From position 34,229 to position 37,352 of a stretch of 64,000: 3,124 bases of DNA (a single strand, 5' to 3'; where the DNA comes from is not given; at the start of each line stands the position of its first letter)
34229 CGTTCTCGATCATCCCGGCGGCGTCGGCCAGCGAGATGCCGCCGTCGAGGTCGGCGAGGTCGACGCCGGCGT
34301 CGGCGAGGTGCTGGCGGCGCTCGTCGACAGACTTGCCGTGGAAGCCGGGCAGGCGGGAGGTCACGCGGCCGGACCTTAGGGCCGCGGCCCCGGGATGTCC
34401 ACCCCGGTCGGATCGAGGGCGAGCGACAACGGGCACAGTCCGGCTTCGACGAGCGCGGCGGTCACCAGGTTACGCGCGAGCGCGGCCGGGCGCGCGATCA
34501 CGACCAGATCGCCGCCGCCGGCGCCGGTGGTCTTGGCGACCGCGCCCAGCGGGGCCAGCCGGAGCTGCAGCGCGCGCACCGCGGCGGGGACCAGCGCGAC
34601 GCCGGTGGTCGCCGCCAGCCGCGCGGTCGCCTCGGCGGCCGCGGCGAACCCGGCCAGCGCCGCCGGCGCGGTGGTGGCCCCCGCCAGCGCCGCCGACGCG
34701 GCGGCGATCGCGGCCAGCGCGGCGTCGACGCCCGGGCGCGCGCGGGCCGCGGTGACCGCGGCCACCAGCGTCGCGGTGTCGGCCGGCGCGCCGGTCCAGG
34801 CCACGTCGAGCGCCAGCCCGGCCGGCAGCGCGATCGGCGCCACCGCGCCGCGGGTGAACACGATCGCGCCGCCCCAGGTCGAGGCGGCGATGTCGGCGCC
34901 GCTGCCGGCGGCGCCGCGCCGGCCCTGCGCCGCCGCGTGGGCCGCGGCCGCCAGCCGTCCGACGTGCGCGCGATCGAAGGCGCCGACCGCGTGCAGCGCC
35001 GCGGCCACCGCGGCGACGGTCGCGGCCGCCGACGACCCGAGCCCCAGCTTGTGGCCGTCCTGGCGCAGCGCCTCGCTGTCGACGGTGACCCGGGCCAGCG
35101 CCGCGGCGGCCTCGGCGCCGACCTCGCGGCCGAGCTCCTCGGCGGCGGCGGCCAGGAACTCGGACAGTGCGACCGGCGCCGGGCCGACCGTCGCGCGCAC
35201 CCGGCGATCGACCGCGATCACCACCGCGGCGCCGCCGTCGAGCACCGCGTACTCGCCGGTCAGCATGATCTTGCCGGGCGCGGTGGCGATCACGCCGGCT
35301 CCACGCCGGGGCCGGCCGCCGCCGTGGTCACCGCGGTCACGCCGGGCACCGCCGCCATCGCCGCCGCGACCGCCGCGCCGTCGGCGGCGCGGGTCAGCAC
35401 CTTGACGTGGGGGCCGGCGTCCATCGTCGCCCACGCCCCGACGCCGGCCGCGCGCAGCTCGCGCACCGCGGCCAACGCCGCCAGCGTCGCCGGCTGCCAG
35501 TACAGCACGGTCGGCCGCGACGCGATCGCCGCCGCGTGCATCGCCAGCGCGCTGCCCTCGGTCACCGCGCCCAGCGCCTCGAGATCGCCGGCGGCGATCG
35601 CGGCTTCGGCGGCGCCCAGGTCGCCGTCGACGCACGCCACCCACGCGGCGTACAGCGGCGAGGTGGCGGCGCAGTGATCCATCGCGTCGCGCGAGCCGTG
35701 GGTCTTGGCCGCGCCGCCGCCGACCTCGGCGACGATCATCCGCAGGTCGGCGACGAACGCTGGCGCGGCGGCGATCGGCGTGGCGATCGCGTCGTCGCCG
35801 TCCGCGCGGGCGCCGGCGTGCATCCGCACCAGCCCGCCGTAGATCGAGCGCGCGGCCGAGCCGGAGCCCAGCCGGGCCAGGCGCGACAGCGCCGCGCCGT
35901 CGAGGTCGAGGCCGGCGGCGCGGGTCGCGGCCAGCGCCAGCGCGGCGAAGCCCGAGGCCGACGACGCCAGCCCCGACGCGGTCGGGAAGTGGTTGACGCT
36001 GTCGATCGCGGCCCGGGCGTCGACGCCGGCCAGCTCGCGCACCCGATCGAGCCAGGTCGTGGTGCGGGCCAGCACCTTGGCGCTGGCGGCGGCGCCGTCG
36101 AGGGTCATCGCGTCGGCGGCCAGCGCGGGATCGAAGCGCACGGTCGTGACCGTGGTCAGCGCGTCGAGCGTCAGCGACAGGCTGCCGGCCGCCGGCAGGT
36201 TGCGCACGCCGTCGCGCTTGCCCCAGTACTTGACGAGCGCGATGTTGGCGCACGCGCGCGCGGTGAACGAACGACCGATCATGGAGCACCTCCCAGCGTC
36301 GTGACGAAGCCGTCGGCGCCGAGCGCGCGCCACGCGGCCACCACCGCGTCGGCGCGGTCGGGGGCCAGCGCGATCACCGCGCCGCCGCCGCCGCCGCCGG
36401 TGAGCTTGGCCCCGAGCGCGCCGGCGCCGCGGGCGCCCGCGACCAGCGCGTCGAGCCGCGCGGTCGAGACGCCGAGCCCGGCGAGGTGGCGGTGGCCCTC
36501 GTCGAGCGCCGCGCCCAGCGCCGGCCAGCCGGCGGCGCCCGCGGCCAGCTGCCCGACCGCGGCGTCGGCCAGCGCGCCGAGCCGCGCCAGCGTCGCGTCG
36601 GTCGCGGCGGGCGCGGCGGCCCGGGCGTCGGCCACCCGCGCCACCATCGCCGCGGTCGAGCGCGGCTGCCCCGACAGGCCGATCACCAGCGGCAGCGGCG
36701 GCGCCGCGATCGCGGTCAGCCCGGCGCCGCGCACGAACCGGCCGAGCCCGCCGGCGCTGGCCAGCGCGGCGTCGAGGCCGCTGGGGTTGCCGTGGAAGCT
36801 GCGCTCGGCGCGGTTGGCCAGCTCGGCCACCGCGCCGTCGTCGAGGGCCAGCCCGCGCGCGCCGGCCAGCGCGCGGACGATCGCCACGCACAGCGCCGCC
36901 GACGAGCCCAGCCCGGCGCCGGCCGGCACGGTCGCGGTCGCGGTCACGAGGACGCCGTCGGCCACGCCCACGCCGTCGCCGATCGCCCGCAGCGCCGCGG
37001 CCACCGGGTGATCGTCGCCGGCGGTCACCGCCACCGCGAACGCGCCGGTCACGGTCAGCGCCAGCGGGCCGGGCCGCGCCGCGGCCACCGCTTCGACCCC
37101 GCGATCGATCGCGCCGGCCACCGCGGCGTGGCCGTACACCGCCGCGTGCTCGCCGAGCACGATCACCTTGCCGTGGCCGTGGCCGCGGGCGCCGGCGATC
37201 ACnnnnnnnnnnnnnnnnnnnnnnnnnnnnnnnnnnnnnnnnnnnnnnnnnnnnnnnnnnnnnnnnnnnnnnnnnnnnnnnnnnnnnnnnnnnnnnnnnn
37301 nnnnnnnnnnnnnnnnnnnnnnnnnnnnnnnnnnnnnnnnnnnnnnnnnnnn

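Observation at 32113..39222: Seven-gene isoprenoid operon: UbiA prenyltransferase, IDI-2, MVK, MVD, PMK, HMGR, squalene/phytoene-synthase-like enzyme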

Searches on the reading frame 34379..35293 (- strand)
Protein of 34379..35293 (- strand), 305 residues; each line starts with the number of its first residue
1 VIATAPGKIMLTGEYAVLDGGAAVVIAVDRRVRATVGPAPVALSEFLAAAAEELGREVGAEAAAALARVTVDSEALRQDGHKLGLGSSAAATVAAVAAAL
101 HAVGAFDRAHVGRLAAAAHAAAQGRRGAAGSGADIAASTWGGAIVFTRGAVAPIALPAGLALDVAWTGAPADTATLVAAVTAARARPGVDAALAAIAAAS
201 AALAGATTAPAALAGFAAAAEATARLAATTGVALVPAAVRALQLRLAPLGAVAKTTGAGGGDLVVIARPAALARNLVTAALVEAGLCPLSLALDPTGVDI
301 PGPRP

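Call 5: search_protein_families(library=pfam, proteins=[window:34379-35293:-])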
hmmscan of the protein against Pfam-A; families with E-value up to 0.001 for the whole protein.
window:34379-35293:- (305 aa): 1 family
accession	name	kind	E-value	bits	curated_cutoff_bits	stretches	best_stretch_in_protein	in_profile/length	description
PF00288.32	GHMP_kinases_N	-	2.3e-06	28.2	22.3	1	49-142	5-87/87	GHMP kinases N terminal domain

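Call 6: search_protein_families(library=ncbifam, proteins=[window:34379-35293:-])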
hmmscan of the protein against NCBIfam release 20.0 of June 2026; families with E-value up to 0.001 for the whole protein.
window:34379-35293:- (305 aa): 6 families
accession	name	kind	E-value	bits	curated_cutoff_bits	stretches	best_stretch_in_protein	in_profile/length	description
TIGR01220.1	Pmev_kin_Gr_pos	equivalog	2.8e-27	95.7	165.7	3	66-147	100-178/358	phosphomevalonate kinase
NF040957.1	Arch_PMK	equivalog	1.3e-19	70.9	500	1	4-265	3-284/316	phosphomevalonate kinase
TIGR00549.1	mevalon_kin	equivalog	4e-14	52.8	163.05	1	5-265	1-274/276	mevalonate kinase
NF003036.0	PRK03926.1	equivalog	1.9e-10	40.3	403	1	2-270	3-270/302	mevalonate kinase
TIGR01219.1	Pmev_kin_ERG8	equivalog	3.9e-07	29.3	376.95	0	66-144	139-227/456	phosphomevalonate kinase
NF040656.1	GHMP_GYDIA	hypoth_equivalog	0.00018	20.9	225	0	5-26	4-25/299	GYDIA family GHMP kinase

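Call 75: search_solved_structures(query=window:34379-35293:-, max_evalue=0.01)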
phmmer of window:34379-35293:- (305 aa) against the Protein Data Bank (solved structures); distinct sequences matched with E-value up to 0.01: 10.
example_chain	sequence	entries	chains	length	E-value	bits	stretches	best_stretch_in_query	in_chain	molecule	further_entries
3k17_A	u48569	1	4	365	2e-13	54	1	67-147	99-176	Lin0012 protein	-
8teb_A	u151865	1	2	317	1.4e-09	41.4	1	3-275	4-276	Mevalonate kinase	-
1kvk_A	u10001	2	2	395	2.4e-09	40.6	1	83-281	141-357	mevalonate kinase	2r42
6mde_A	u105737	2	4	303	5.1e-09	39.6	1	3-284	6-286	Mevalonate kinase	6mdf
4hac_A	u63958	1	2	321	7.8e-09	39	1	3-284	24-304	Mevalonate kinase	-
2r3v_A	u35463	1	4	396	1.5e-08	38.1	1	119-298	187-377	Mevalonate kinase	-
8tfo_A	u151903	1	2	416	5.5e-05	26.4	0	128-267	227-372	Mevalonate kinase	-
2hfs_A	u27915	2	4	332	0.00042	23.5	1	7-181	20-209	Mevalonate kinase, putative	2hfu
3gon_A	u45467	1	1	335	0.0011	22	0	76-138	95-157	Phosphomevalonate kinase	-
1k47_A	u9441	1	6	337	0.0012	22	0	76-138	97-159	phosphomevalonate kinase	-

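Call 78: search_solved_structures(query=A1, max_evalue=0.01)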
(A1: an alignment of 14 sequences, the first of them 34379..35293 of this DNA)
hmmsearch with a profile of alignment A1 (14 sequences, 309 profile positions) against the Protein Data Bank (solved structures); distinct sequences matched with E-value up to 0.01: 17.
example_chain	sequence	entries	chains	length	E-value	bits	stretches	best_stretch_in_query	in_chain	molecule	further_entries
3k17_A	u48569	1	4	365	1.7e-37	132.8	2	69-299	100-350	Lin0012 protein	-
2r3v_A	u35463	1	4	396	2.4e-20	76.4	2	85-308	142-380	Mevalonate kinase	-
6mde_A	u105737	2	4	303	8.5e-20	74.7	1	3-294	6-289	Mevalonate kinase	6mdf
4hac_A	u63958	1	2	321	1e-19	74.4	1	3-294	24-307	Mevalonate kinase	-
8teb_A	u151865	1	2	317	1.8e-19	73.6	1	2-307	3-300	Mevalonate kinase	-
1kvk_A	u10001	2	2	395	2e-19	73.5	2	85-307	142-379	mevalonate kinase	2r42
8tfo_A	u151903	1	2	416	3.8e-15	59.4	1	84-282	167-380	Mevalonate kinase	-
3gon_A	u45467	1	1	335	4.1e-15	59.3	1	77-296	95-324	Phosphomevalonate kinase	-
1k47_A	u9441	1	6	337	4.1e-15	59.3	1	77-296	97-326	phosphomevalonate kinase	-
2hfs_A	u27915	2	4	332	9.3e-13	51.5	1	7-276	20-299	Mevalonate kinase, putative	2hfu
1kkh_A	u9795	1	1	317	8.8e-11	45.1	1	84-282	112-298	Mevalonate Kinase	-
1vis_A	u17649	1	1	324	1.2e-10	44.6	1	84-282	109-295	Mevalonate kinase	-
2x7i_A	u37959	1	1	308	1.6e-07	34.3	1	6-275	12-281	MEVALONATE KINASE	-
2oi2_A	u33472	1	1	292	2.1e-06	30.7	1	5-293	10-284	Mevalonate kinase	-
4usk_A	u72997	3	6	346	4e-06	29.8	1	70-281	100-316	PUTATIVE SUGAR KINASE | SUGAR KINASE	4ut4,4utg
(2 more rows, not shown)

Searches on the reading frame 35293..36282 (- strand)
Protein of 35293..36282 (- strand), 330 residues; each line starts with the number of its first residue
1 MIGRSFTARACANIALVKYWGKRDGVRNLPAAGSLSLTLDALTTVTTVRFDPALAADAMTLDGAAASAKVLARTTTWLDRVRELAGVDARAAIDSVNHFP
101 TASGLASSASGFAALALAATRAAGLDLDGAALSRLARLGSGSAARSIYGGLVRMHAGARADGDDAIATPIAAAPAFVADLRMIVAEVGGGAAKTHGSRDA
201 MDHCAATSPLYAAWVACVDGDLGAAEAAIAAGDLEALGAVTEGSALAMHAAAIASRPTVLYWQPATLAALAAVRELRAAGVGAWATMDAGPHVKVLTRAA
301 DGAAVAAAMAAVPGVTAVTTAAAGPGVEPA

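Call 5: search_protein_families(library=pfam, proteins=[window:35293-36282:-])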
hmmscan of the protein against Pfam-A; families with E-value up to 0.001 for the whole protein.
window:35293-36282:- (330 aa): 3 families
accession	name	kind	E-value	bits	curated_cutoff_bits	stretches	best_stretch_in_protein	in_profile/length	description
PF22700.2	MVD-like_N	-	3.7e-55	186.3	27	1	10-166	1-156/157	Diphosphomevalonate decarboxylase-like N-terminal domain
PF18376.6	MDD_C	-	1.2e-08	35.5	23.2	1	190-312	8-133/186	Mevalonate 5-diphosphate decarboxylase C-terminal domain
PF00288.32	GHMP_kinases_N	-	2.8e-06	27.9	22.3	1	81-142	10-69/87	GHMP kinases N terminal domain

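Call 6: search_protein_families(library=ncbifam, proteins=[window:35293-36282:-])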
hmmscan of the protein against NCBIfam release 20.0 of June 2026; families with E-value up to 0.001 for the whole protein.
window:35293-36282:- (330 aa): 4 families
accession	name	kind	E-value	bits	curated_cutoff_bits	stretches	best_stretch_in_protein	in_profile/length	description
TIGR01240.1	mevDPdecarb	equivalog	1.4e-74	250.9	171.35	1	7-309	2-300/305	diphosphomevalonate decarboxylase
NF040704.1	IPP_alt_MvaD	equivalog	1.3e-53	182.3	475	1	7-325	3-312/323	phosphomevalonate decarboxylase MvaD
NF040847.1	mev_decarb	equivalog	4.2e-07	29.5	560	1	7-298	37-320/350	bisphosphomevalonate decarboxylase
TIGR00549.1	mevalon_kin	equivalog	0.00074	19.1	163.05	0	74-137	66-127/276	mevalonate kinase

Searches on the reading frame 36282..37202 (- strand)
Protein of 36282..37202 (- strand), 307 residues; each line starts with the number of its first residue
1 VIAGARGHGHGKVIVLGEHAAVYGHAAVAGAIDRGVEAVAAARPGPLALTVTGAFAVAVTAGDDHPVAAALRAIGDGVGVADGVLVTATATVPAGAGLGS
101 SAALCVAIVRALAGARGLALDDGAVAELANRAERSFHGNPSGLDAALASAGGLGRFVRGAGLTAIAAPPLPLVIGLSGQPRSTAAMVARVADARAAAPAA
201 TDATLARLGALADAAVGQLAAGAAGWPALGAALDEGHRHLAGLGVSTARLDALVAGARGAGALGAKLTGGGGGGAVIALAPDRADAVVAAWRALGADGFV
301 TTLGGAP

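Call 5: search_protein_families(library=pfam, proteins=[window:36282-37202:-])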
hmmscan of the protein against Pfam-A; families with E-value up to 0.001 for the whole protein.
window:36282-37202:- (307 aa): 3 families
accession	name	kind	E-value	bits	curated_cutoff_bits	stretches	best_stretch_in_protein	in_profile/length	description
PF00288.32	GHMP_kinases_N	-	7.5e-15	55.4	22.3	1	69-152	5-87/87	GHMP kinases N terminal domain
PF08544.19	GHMP_kinases_C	-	3e-11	44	21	1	226-296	10-84/85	GHMP kinases C terminal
PF22700.2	MVD-like_N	-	0.00018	21.6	27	1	73-132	71-131/157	Diphosphomevalonate decarboxylase-like N-terminal domain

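Call 6: search_protein_families(library=ncbifam, proteins=[window:36282-37202:-])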
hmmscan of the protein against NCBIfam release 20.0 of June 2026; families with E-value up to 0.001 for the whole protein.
window:36282-37202:- (307 aa): 14 families
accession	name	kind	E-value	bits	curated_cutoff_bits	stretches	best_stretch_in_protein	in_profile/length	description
TIGR00549.1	mevalon_kin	equivalog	6.5e-59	199.7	163.05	1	10-279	2-276/276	mevalonate kinase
NF003036.0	PRK03926.1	equivalog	4.2e-45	154.1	403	1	11-302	8-290/302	mevalonate kinase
NF003006.0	PRK03817.1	equivalog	3.2e-17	62.6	443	2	83-146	87-150/352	galactokinase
NF001816.0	PRK00555.1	equivalog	4.5e-16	58.8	509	2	57-150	68-158/363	galactokinase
NF003472.0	PRK05101.1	equivalog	3.1e-10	39.5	499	1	82-152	111-181/382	galactokinase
NF003705.0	PRK05322.1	equivalog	1.4e-09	37.1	385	1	77-143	106-172/388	galactokinase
TIGR01920.1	Shik_kin_archae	equivalog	1.7e-07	30.9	126.85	1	63-132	49-118/266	shikimate kinase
TIGR00131.1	gal_kin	equivalog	2.5e-07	30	226.65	0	233-284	301-352/388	galactokinase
TIGR01220.1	Pmev_kin_Gr_pos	equivalog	5.5e-06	25.7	165.7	0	97-152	118-173/358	phosphomevalonate kinase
TIGR00191.1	thrB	equivalog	1.9e-05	23.6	168.25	1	76-137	72-132/304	homoserine kinase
NF049969.1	GlMnHpPKinHddA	equivalog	3.9e-05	23.3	600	1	87-138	101-152/338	D-glycero-D-manno-heptose 7-phosphate kinase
NF009948.0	PRK13412.1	equivalog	4.8e-05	21.2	721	1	48-127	698-770/974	bifunctional fucokinase/fucose-1-phosphate guanylyltransferase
NF002288.1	PRK01212.1-4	equivalog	0.00029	20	194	1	68-153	61-146/303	homoserine kinase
NF040957.1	Arch_PMK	equivalog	0.00099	18.7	500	0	11-293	6-299/316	phosphomevalonate kinase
